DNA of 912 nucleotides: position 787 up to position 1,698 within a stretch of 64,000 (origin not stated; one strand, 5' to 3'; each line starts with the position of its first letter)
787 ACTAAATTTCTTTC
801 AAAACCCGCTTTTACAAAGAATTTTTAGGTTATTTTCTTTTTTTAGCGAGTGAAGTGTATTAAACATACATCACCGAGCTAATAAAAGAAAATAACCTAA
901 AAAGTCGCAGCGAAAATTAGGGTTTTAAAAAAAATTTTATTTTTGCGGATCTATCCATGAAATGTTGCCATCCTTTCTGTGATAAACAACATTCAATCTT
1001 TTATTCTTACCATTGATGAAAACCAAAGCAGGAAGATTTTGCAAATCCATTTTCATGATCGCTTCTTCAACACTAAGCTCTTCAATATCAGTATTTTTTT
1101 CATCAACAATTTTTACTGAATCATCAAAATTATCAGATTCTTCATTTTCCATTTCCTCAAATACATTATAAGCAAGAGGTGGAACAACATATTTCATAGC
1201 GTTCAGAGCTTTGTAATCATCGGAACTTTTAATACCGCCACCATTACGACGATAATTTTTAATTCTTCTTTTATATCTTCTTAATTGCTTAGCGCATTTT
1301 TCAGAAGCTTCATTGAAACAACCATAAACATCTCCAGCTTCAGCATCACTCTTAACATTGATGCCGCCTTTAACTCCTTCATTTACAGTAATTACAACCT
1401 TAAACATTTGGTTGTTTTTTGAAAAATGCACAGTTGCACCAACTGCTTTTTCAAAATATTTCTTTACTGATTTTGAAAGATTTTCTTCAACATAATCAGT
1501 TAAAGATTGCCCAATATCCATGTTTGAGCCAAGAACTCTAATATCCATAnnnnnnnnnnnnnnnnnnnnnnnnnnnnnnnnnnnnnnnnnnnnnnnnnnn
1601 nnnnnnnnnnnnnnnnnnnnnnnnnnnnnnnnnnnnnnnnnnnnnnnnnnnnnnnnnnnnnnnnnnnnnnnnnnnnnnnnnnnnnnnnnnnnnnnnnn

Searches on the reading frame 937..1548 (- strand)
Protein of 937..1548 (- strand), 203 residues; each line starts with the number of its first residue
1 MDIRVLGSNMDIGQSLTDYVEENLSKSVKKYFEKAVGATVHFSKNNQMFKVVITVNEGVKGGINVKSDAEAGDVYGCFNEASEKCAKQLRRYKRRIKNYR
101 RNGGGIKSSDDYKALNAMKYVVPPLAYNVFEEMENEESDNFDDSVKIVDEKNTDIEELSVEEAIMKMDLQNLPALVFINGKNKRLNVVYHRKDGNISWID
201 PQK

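Call 11: search_protein_families(library=pfam, proteins=[window:937-1548:-], max_evalue=0.001)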
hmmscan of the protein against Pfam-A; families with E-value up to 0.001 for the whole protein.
window:937-1548:- (203 aa): 2 families
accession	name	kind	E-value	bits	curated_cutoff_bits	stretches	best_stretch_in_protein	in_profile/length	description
PF02482.25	Ribosomal_S30AE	-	1.9e-17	64.2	23.7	1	3-97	1-88/88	Sigma 54 modulation protein / S30EA ribosomal protein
PF16321.10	Ribosom_S30AE_C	-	5.4e-16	58.5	25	1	144-196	3-55/57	Sigma 54 modulation/S30EA ribosomal protein C terminus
